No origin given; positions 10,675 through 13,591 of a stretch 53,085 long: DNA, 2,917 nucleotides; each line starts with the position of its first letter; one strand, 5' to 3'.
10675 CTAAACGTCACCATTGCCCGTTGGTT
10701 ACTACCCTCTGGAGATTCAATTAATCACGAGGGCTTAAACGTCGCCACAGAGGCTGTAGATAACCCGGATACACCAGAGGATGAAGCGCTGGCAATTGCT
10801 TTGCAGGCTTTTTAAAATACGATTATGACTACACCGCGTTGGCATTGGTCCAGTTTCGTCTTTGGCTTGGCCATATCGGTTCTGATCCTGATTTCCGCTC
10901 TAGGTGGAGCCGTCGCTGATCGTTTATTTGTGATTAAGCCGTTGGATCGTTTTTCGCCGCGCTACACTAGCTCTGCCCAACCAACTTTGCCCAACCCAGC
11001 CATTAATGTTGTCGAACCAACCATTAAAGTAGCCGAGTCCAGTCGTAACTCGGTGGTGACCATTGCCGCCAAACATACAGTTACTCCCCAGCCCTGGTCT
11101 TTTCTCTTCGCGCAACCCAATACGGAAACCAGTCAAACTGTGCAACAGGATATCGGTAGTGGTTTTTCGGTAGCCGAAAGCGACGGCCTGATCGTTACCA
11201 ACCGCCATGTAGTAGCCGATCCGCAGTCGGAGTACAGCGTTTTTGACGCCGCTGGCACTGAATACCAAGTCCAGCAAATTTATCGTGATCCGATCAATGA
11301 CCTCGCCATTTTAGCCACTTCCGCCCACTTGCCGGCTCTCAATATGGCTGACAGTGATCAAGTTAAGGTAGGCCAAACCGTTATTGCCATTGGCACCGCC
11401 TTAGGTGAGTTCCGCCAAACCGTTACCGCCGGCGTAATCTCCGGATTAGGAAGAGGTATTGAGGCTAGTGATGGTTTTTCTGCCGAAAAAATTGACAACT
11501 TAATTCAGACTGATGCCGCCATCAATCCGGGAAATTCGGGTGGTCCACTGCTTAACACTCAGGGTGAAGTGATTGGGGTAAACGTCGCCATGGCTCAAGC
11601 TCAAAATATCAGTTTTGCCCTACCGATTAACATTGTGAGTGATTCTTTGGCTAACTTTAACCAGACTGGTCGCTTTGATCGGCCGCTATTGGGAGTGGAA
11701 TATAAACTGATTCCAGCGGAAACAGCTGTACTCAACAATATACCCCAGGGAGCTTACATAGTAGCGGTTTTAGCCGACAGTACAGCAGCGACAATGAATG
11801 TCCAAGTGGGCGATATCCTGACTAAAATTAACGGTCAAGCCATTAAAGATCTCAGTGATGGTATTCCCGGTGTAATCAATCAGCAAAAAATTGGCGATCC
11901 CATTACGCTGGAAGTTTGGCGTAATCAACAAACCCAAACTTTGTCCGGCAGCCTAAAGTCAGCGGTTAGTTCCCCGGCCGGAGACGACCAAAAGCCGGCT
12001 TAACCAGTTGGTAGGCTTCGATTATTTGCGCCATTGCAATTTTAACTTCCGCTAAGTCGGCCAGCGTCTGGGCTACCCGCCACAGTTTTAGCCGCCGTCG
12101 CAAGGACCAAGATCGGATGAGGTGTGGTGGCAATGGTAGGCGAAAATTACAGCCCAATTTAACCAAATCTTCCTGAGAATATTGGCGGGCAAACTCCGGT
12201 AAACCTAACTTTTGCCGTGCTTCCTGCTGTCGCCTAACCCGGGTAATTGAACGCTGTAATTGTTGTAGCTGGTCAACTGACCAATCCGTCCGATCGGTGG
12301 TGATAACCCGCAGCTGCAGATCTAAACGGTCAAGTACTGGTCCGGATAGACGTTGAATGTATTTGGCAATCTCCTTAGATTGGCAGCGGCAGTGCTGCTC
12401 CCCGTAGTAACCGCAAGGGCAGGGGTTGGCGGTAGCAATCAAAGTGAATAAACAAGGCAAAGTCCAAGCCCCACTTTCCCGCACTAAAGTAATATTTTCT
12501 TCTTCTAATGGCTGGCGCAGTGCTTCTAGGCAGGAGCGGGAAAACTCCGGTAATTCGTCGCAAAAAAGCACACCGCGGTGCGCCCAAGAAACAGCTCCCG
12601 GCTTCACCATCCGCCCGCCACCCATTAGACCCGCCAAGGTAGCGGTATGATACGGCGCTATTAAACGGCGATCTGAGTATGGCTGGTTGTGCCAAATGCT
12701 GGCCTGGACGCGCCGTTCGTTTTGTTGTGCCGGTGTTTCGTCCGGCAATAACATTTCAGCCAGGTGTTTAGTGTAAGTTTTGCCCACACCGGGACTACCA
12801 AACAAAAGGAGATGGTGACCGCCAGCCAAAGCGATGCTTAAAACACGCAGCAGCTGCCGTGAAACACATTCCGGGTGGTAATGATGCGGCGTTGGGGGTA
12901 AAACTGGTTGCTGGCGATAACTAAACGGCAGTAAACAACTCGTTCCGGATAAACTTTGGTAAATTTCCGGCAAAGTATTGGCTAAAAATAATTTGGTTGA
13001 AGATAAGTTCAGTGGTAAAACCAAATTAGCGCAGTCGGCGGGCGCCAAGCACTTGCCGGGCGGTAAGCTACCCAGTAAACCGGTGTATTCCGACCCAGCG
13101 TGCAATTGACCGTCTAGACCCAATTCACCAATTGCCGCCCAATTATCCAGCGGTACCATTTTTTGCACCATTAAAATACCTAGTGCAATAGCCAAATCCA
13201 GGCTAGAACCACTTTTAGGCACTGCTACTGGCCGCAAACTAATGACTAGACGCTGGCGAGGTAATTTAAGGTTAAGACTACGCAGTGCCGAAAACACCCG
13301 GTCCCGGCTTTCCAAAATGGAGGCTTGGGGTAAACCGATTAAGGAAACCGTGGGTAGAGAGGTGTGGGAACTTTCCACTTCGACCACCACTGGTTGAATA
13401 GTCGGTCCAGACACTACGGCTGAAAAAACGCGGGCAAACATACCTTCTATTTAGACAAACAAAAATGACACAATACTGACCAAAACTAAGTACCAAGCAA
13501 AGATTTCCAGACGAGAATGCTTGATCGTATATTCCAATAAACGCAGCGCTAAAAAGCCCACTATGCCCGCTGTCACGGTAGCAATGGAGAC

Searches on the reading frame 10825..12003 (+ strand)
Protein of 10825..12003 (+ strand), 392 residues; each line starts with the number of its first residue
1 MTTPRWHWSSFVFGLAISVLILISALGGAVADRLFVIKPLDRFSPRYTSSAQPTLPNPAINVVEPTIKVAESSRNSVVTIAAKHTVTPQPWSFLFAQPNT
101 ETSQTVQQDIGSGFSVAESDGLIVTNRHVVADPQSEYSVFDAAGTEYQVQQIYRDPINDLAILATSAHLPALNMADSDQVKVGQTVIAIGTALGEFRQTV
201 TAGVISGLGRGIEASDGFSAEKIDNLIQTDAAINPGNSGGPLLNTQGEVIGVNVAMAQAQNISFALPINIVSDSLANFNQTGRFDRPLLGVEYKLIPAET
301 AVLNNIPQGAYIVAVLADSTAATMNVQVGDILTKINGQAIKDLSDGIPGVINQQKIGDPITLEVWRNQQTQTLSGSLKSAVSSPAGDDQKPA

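Call 50: search_protein_families(library=pfam, proteins=[window:10825-12003:+], max_evalue=0.00001)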
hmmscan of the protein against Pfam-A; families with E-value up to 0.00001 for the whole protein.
window:10825-12003:+ (392 aa): 4 families
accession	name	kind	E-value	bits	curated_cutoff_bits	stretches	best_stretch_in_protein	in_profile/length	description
PF13365.12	Trypsin_2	-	1.1e-30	107.6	27.6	1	111-252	1-144/144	Trypsin-like peptidase domain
PF00089.32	Trypsin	-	4e-15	56.7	20.6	1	109-271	25-216/220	Trypsin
PF13180.12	PDZ_2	-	4.6e-11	43.3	27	1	298-374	12-77/80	PDZ domain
PF17820.7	PDZ_6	-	3.9e-06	27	27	0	312-345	2-35/54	PDZ domain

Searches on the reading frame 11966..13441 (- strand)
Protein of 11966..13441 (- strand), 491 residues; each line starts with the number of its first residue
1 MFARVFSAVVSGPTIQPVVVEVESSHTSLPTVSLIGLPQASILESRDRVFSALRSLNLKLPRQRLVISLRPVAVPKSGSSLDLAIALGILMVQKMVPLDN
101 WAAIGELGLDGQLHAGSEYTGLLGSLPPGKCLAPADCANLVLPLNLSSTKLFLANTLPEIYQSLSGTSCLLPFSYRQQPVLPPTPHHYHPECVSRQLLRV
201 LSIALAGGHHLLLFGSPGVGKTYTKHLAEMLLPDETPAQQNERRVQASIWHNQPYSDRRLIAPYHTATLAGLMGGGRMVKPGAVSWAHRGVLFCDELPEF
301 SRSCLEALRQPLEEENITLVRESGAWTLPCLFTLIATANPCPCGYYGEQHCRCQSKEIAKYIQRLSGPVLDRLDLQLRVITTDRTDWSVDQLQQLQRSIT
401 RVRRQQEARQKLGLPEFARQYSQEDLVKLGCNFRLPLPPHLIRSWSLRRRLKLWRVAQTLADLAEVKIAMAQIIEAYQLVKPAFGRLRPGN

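Call 50: search_protein_families(library=pfam, proteins=[window:11966-13441:-], max_evalue=0.00001)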
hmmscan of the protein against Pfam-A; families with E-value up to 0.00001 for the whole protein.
window:11966-13441:- (491 aa): 3 families
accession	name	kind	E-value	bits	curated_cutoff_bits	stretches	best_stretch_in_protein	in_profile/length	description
PF01078.27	Mg_chelatase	-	9.4e-61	205.3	20.3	1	198-382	12-202/207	Magnesium chelatase, subunit ChlI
PF13541.12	ChlI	-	1.7e-24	86.5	27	1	20-115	1-96/121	Subunit ChlI of Mg-chelatase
PF00493.29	MCM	-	5e-07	29.5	23.3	1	276-390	109-213/224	MCM P-loop domain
